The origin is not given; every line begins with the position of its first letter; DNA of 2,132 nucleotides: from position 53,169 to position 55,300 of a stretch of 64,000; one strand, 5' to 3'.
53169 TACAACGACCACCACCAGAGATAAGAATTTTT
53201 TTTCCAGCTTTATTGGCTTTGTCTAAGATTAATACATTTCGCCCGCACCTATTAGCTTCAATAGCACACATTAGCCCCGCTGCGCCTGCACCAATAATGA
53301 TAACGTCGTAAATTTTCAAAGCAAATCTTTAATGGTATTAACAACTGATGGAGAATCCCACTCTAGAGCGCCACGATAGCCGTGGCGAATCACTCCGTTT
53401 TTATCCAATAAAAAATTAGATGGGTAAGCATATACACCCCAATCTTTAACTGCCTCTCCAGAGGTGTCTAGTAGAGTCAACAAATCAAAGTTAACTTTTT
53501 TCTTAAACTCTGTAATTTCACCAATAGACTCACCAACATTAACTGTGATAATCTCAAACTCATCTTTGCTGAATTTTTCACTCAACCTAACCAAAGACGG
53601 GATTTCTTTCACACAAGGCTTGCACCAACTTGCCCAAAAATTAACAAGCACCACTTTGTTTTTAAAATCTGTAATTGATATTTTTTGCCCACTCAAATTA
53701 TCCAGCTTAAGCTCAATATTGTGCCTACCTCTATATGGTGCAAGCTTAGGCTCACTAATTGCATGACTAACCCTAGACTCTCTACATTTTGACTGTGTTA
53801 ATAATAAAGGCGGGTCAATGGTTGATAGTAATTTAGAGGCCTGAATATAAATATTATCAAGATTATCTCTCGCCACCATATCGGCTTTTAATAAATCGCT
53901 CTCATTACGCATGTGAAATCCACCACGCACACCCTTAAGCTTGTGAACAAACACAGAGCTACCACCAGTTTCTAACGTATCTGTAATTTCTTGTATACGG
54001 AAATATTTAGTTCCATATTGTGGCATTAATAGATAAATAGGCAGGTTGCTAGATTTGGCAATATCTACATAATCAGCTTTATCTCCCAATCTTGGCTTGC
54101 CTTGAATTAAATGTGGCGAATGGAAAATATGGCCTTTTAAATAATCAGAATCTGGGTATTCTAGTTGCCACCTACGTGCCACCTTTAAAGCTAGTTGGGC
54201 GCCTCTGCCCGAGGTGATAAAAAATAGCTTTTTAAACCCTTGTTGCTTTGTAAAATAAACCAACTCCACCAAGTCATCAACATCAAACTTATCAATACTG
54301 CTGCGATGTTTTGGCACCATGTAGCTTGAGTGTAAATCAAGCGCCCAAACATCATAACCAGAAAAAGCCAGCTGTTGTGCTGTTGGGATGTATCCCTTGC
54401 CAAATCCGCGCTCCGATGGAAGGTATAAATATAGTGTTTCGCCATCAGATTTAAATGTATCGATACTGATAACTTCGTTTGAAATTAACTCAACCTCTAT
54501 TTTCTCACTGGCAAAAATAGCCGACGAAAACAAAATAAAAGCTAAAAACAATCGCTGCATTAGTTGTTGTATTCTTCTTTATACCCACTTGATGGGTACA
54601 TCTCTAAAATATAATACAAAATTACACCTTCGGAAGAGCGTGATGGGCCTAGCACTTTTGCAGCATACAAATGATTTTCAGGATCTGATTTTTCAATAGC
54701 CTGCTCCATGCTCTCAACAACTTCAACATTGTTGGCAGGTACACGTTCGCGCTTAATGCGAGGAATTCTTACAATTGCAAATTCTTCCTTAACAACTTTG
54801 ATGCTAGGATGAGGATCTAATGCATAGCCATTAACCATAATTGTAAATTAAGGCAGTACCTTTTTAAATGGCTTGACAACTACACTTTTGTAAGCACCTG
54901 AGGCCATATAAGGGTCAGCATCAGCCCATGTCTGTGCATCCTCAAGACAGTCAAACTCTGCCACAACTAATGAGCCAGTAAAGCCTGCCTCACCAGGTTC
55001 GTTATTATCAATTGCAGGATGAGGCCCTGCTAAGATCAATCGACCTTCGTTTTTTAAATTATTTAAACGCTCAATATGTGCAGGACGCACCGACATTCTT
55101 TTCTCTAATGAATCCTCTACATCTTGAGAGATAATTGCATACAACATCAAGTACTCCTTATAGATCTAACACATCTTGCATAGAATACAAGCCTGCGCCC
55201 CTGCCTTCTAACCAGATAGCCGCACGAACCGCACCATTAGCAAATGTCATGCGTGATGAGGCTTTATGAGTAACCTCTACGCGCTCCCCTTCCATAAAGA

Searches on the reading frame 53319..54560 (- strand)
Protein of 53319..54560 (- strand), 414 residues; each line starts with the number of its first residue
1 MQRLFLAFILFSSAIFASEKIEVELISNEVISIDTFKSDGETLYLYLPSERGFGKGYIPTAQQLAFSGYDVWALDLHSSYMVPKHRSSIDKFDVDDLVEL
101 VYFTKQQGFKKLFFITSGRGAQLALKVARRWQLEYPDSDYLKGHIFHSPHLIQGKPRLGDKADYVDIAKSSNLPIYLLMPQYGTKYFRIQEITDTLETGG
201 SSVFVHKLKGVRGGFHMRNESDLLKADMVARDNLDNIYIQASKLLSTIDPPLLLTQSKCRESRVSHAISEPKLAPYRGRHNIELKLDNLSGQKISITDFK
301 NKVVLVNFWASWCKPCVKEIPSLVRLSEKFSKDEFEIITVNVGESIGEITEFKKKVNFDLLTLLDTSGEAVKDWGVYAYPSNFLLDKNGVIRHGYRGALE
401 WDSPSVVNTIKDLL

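Call 5: search_protein_families(library=pfam, proteins=[window:53319-54560:-], max_evalue=1)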
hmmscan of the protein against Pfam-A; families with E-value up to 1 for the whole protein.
window:53319-54560:- (414 aa): 11 families
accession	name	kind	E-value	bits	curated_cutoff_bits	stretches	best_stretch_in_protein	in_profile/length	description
PF00578.27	AhpC-TSA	-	6.9e-23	81.4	26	1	282-393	6-123/124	AhpC/TSA family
PF08534.16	Redoxin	-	3.5e-22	79.2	26.6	1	287-406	14-144/148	Redoxin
PF13905.12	Thioredoxin_8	-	4.3e-13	49.8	27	1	301-389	1-92/94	Thioredoxin-like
PF00085.26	Thioredoxin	-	3.9e-08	33.7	23.5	1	300-345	17-61/103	Thioredoxin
PF13098.12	Thioredoxin_2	-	4.7e-05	24.1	27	1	301-399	5-95/104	Thioredoxin-like domain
PF12146.15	Hydrolase_4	-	0.0065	16.2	27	1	57-151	20-111/239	Serine aminopeptidase, S33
PF00255.25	GSHPx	-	0.0081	16.2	27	1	285-340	5-59/108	Glutathione peroxidase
PF00837.23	T4_deiodinase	-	0.17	11.6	27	0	289-339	87-141/237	Iodothyronine deiodinase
PF13911.12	AhpC-TSA_2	-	0.19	12.5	27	1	323-381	2-59/114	AhpC/TSA antioxidant enzyme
PF06110.17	TXD17-like_Trx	-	0.22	11.6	23.1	1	310-345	35-69/119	Thioredoxin domain-containing protein 17-like, thioredoxin domain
PF06626.17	DUF1152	-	0.27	10.9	27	0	186-229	201-244/295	Protein of unknown function (DUF1152)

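Call 6: search_protein_families(library=ncbifam, proteins=[window:53319-54560:-], max_evalue=1)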
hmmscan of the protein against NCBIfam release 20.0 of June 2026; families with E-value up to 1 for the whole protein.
window:53319-54560:- (414 aa): 18 families
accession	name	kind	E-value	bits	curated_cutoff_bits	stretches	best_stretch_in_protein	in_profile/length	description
NF002854.0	PRK03147.1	subfamily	8.9e-24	84.3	170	1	278-399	39-160/176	thiol-disulfide oxidoreductase ResA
NF047696.1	ThlDiSintTplARhiz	equivalog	7e-19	68.5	230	1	283-411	79-213/219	thiol:disulfide interchange protein TlpA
TIGR00385.1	dsbE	subfamily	8.2e-19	67.8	123.15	1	299-400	61-159/173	DsbE family thiol:disulfide interchange protein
NF041202.1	StoA_CxxC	exception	1.3e-15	57.6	210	1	282-395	34-148/163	endospore biogenesis thiol-disulfide oxidoreductase StoA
NF010625.0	PRK14018.1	equivalog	5.4e-13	48.3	522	1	294-400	49-161/521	bifunctional peptide-methionine (S)-S-oxide reductase MsrA/peptide-methionine (R)-S-oxide reductase MsrB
NF011941.0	PRK15412.1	equivalog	1.9e-10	40.6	359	1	300-400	67-164/185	thiol:disulfide interchange protein DsbE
NF041054.1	WAxxUGC_long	equivalog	8.1e-10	38.5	300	1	283-392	86-195/354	ResA-like WAxxUGC motif-containing protein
TIGR01068.1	thioredoxin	equivalog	2.4e-07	30.9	96.8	1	300-345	13-57/101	thioredoxin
TIGR01126.1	pdi_dom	equivalog_domain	2.5e-05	24.5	107.2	1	300-343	13-56/105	protein disulfide-isomerase domain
NF047697.1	ThioredTrxAClost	equivalog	3.5e-05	23.9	140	1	300-342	16-57/105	thioredoxin TrxA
NF006960.0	PRK09437.1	equivalog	5.1e-05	23.2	140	1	280-379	9-108/156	thioredoxin-dependent thiol peroxidase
NF006898.0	PRK09381.1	equivalog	0.00034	20.9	138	1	302-347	22-66/109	thioredoxin TrxA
NF008229.0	PRK10996.1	equivalog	0.00042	20.1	125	1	301-341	52-91/141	thioredoxin TrxC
NF040769.1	SelL_rel_redox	subfamily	0.00042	20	120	1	282-365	4-89/173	SelL-related redox protein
TIGR01130.1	ER_PDI_fam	subfamily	0.002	17.8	344.25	1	300-351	362-412/476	protein disulfide-isomerase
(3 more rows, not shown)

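Call 25: find_homologous_proteins(query=window:53319-54560:-)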
Query window:53319-54560:- (414 aa): 288 proteins with E <= 0.001 among 4795 candidates; the best 120 are listed.
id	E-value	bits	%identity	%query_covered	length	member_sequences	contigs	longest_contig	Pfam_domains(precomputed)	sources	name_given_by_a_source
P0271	1.4e-277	938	100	100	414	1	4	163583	PF00085.27,PF08534.17,PF13905.13,PF00578.28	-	-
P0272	5.5e-238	808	85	100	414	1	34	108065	PF00085.27,PF08534.17,PF13905.13,PF00578.28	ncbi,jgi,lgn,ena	-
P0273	3.5e-237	805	84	100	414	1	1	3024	PF00085.27,PF08534.17,PF13905.13,PF00578.28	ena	-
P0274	5.6e-189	646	66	100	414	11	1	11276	PF00085.27,PF08534.17,PF13905.13,PF00578.28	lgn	-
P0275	5.2e-183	627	65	100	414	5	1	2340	PF00085.27,PF08534.17,PF13905.13,PF00578.28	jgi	-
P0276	7.1e-183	626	64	100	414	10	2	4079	PF00085.27,PF08534.17,PF13905.13,PF00578.28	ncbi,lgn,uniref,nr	ncbi:TlpA disulfide reductase family protein [Candidatus Thioglobus sp.]|uniref:TlpA family protein 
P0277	2.2e-181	621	65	100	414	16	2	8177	PF00085.27,PF08534.17,PF13905.13,PF00578.28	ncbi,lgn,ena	-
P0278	8.0e-181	619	64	100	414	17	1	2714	PF00085.27,PF08534.17,PF13905.13,PF00578.28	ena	-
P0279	1.2e-179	616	64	100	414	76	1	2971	PF00085.27,PF08534.17,PF13905.13,PF00578.28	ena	-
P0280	2.7e-178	611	64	100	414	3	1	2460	PF00085.27,PF08534.17,PF13905.13,PF00578.28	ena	-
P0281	4.7e-178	610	64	100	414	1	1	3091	PF00085.27,PF08534.17,PF13905.13,PF00578.28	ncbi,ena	-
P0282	7.1e-176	603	63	100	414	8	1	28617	PF00085.27,PF08534.17,PF13905.13,PF00578.28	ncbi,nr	ncbi:TlpA family protein disulfide reductase [Candidatus Thioglobus sp.]|nr:TlpA family protein disu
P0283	8.0e-176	603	65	96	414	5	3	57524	PF00085.27,PF08534.17,PF13905.13,PF00578.28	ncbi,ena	-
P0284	1.9e-175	602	63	100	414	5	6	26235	PF00085.27,PF08534.17,PF13905.13,PF00578.28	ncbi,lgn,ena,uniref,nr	ncbi:hypothetical protein [uncultured Gammaproteobacteria bacterium]|uniref:TlpA disulfide reductase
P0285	1.8e-174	599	63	100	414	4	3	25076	PF00085.27,PF08534.17,PF13905.13,PF00578.28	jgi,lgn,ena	-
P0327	3.1e-153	529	58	97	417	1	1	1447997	PF00085.27,PF08534.17,PF13905.13,PF00578.28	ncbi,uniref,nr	ncbi:conserved hypothetical protein [Isorropodon fossajaponicum endosymbiont JTNG4]|uniref:TlpA fami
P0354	1.6e-116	408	47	100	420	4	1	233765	PF00085.27,PF08534.17,PF13905.13,PF00561.27,PF00578.28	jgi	jgi:thiol-disulfide isomerase/thioredoxin/pimeloyl-ACP methyl ester carboxylesterase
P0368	4.4e-114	400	49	96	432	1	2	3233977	PF00085.27,PF08534.17,PF13905.13,PF00578.28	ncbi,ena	-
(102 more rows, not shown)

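Call 27: find_encoding_contigs(protein=P0327, flank=7000, max_places=1)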
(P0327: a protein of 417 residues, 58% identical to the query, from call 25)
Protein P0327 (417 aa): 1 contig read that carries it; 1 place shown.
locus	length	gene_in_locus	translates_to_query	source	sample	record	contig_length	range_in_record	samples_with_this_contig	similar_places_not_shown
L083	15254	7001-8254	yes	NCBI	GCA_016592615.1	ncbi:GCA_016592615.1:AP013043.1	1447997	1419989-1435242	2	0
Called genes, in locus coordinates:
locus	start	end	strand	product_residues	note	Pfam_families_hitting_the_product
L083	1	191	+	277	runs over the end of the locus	PF00793:DAHP_synth_1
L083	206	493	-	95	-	-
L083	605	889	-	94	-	-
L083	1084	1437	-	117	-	PF04542:Sigma70_r2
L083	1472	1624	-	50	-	PF00036:EF-hand_1 (faint), PF13405:EF-hand_6 (faint), PF13499:EF-hand_7 (faint), PF13202:EF-hand_5 (faint)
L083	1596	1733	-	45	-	-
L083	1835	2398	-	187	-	PF01292:Ni_hydr_CYTB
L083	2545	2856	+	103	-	PF00270:DEAD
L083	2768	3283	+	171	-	PF00270:DEAD (weak)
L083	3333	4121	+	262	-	PF00271:Helicase_C, PF09382:RQC, PF00570:HRDC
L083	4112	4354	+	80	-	PF14493:HTH_40 (weak)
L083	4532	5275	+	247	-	PF01113:DapB_N, PF05173:DapB_C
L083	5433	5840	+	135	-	PF09997:DUF2238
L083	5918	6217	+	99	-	PF03795:YCII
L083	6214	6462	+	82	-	PF00753:Lactamase_B (weak)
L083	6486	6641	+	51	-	-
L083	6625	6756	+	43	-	-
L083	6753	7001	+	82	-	-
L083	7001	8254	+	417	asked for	PF00085:Thioredoxin (weak), PF00578:AhpC-TSA, PF08534:Redoxin, PF13905:Thioredoxin_8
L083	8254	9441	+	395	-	PF00890:FAD_binding_2, PF01134:GIDA (faint), PF01266:DAO (weak), PF03486:HI0933_like, PF07992:Pyr_redox_2, PF12831:FAD_oxidored (weak), PF13450:NAD_binding_8 (weak), PF22780:HI0933_like_1st, +1 more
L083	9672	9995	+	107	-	-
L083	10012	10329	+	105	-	-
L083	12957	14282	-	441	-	PF02878:PGM_PMM_I, PF02879:PGM_PMM_II, PF02880:PGM_PMM_III, PF00408:PGM_PMM_IV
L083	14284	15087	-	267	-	PF00809:Pterin_bind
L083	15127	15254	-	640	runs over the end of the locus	PF06480:FtsH_ext, PF00004:AAA, PF07728:AAA_5 (faint), PF17862:AAA_lid_3, PF01434:Peptidase_M41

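Call 28: find_encoding_contigs(protein=P0368, flank=7000, max_places=1)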
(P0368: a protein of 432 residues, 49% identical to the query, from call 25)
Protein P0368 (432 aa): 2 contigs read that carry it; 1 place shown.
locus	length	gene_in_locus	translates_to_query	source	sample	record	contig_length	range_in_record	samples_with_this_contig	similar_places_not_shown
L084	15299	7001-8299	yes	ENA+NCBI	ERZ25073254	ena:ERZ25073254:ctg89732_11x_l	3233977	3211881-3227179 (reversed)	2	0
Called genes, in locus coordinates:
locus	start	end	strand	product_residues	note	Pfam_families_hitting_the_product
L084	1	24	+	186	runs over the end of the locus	PF04542:Sigma70_r2 (weak), PF08281:Sigma70_r4_2, PF04545:Sigma70_r4 (weak)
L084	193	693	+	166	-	-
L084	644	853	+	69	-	-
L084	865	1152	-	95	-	-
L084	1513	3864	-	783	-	PF21088:MS_channel_1st (weak), PF00924:MS_channel_2nd, PF21082:MS_channel_3rd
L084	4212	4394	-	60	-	-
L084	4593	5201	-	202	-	PF13192:Thioredoxin_3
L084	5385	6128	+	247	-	-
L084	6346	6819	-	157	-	PF07386:DUF1499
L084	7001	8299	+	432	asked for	PF00578:AhpC-TSA, PF08534:Redoxin, PF00085:Thioredoxin (weak), PF13905:Thioredoxin_8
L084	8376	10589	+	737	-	PF22020:RlmL_1st, PF02926:THUMP, PF01170:UPF0020, PF13649:Methyltransf_25 (faint), PF13847:Methyltransf_31 (faint), PF10672:Methyltrans_SAM, PF03602:Cons_hypoth95 (weak)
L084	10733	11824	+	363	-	PF08496:Peptidase_S49_N, PF01343:Peptidase_S49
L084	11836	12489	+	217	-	-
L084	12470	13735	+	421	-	PF14397:ATPgrasp_ST (faint), PF02655:ATP-grasp_3, PF02786:CPSase_L_D2 (faint), PF07478:Dala_Dala_lig_C (faint), PF15632:ATPgrasp_Ter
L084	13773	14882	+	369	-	PF00070:Pyr_redox (faint), PF01266:DAO, PF07992:Pyr_redox_2 (faint)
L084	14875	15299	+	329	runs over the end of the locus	PF00535:Glycos_transf_2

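Call 29: find_encoding_contigs(protein=P0354, flank=7000, max_places=1)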
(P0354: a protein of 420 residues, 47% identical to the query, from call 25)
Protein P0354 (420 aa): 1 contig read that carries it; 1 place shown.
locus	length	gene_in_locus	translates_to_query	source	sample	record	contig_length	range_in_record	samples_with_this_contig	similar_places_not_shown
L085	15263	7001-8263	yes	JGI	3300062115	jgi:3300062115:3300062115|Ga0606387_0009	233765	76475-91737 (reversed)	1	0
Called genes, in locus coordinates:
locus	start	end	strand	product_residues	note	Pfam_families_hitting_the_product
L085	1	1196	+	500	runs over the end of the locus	PF04262:Glu_cys_ligase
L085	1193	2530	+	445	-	PF10396:TrmE_N, PF12631:MnmE_helical, PF00350:Dynamin_N (faint), PF01926:MMR_HSR1, PF02421:FeoB_N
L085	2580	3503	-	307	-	PF00753:Lactamase_B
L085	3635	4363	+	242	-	PF00753:Lactamase_B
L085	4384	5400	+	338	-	PF02463:SMC_N, PF11398:DUF2813 (weak), PF13175:AAA_15, PF13476:AAA_23 (weak), PF13304:AAA_21, PF13175:AAA_15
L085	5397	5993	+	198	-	PF14103:DUF4276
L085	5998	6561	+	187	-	PF06414:Zeta_toxin, PF13671:AAA_33 (weak)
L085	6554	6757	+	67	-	-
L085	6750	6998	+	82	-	-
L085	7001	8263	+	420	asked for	PF00561:Abhydrolase_1 (weak), PF08534:Redoxin, PF00085:Thioredoxin (weak), PF00578:AhpC-TSA, PF13905:Thioredoxin_8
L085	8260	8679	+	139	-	PF06966:DUF1295 (weak), PF04191:PEMT (weak), PF04140:ICMT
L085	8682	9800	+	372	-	PF12576:DUF3754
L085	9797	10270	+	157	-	PF01467:CTP_transf_like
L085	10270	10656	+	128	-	PF04246:RseC_MucC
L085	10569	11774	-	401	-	PF07669:Eco57I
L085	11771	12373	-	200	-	-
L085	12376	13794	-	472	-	PF02881:SRP54_N, PF06414:Zeta_toxin (weak), PF00448:SRP54, PF01656:CbiA, PF13401:AAA_22 (weak), PF02978:SRP_SPB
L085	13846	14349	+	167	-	PF01578:Cytochrom_C_asm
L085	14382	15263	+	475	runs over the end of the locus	PF02934:GatB_N, PF02637:GatB_Yqey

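Call 31: search_protein_families(library=pfam, proteins=[L083:6753-6998:+, L085:6750-6995:+], max_evalue=1)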
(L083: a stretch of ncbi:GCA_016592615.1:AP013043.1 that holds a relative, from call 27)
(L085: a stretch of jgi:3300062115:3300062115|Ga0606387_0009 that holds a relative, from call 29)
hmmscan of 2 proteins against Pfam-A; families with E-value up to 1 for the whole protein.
L083:6753-6998:+ (82 aa): 0 families

L085:6750-6995:+ (82 aa): 0 families

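Call 54: predict_structure(alignment_id=A4)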
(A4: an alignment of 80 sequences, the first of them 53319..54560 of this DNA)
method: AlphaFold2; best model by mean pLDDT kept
length: 414 residues; sequences in the alignment: 80
mean_pLDDT: 94.4   pTM: 0.91
mean pLDDT of the five models: 94.4, 93.9, 93.7, 93.4, 93.2
residues with pLDDT >= 90: 371; 70-90: 23; 50-70: 20; < 50: 0
segments of 3 or more residues with pLDDT < 50: none
pLDDT, mean of each block of 10 residues (from residue 1): 75 73 98 97 98 92 97 98 94 98 98 98 98 97 98 93 95 98 97 97 98 94 96 98 98 78 67 92 96 97 98 95 97 98 97 96 98 97 97 96 97 97
secondary structure, 60 per line:
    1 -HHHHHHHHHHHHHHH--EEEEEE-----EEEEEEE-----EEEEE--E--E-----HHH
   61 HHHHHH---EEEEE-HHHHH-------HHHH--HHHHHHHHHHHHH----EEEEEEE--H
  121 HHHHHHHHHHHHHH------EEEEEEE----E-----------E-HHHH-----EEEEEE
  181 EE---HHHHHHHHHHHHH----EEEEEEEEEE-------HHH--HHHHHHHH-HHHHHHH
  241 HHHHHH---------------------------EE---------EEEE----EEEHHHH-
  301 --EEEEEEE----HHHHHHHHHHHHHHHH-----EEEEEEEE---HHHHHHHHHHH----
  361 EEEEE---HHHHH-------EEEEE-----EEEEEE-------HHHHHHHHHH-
elements in order: H2-16 E19-24 E30-36 E42-46 H58-66 E70-74 H76-80 H88-91 H94-106 E111-117 H120-134 E141-147 H166-169 E175-182 H186-198 E203-212 H225-232 H234-246 E285-288 E293-295 H296-299 E303-309 H314-329 E335-342 H346-356 E361-365 H369-373 E381-385 E391-396 H404-413

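Call 58: fold_search(model_id=the predicted structure, library=pdb)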
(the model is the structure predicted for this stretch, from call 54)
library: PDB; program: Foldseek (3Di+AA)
matches with E <= 10: 1832; with E <= 0.001: 1314
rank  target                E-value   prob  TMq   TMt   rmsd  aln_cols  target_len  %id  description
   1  3hdc                  4.7e-14  1.00  0.32  0.84   6.5       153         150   33  The crystal structure of thioredoxin protein from Geobacter metallireducens (released 2009-05-26)
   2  3kcm_B                1.7e-13  1.00  0.31  0.88   4.1       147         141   35  The crystal structure of thioredoxin protein from Geobacter metallireducens (released 2009-11-10)
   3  3kcm_F                1.8e-13  1.00  0.31  0.90   1.5       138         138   36  The crystal structure of thioredoxin protein from Geobacter metallireducens (released 2009-11-10)
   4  3kcm_D                2.8e-13  1.00  0.32  0.89   1.5       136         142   34  The crystal structure of thioredoxin protein from Geobacter metallireducens (released 2009-11-10)
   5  3kcm_E                4.1e-13  1.00  0.31  0.88   2.8       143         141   34  The crystal structure of thioredoxin protein from Geobacter metallireducens (released 2009-11-10)
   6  3kcm_A                5.5e-13  1.00  0.31  0.89   4.0       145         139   35  The crystal structure of thioredoxin protein from Geobacter metallireducens (released 2009-11-10)
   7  3kcm_C                8.2e-13  1.00  0.32  0.92   1.5       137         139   36  The crystal structure of thioredoxin protein from Geobacter metallireducens (released 2009-11-10)
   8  1su9_B                2.4e-12  1.00  0.31  0.89   1.8       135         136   27  Reduced structure of the soluble domain of ResA (released 2004-05-11)
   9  2h1b_C                2.9e-12  1.00  0.31  0.91   1.7       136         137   27  ResA E80Q (released 2006-09-19)
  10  2h1b_A                3.2e-12  1.00  0.31  0.88   2.0       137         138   27  ResA E80Q (released 2006-09-19)
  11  2f9s_A                4.5e-12  1.00  0.30  0.88   2.1       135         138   29  2nd Crystal Structure Of A Soluble Domain Of ResA In The Oxidised Form (released 2006-04-18)
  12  1st9_B                6.8e-12  1.00  0.31  0.91   1.7       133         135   29  Crystal Structure of a Soluble Domain of ResA in the Oxidised Form (released 2004-05-11)
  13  1st9_A                7.1e-12  1.00  0.30  0.88   2.1       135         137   29  Crystal Structure of a Soluble Domain of ResA in the Oxidised Form (released 2004-05-11)
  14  2h19_A                7.1e-12  1.00  0.30  0.87   2.1       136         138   28  Crystal Structure of ResA Cys77Ala Variant (released 2006-09-19)
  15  3c73_A                7.1e-12  1.00  0.29  0.85   2.0       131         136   29  Structure of CEHC variant ResA (released 2008-08-12)
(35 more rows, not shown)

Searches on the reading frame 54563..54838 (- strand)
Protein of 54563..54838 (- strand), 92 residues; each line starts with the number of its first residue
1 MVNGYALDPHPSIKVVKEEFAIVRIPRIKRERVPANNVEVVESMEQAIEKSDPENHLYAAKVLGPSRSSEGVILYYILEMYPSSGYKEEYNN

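Call 31: search_protein_families(library=pfam, proteins=[window:54563-54838:-], max_evalue=1)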
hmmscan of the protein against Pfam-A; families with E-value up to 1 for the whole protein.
window:54563-54838:- (92 aa): 0 families

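Call 72: search_protein_families(library=ncbifam, proteins=[window:54563-54838:-], max_evalue=0.01)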
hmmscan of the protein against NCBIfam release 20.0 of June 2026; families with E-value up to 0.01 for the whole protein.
window:54563-54838:- (92 aa): 0 families

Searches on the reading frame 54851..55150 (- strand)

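Call 31: search_protein_families(library=pfam, proteins=[window:54851-55150:-], max_evalue=1)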
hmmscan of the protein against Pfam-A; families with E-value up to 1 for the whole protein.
window:54851-55150:- (100 aa): 1 family
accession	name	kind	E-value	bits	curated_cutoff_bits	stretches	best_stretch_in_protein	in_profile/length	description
PF03795.20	YCII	-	2.9e-28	98.6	24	1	2-96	1-95/95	YCII-related domain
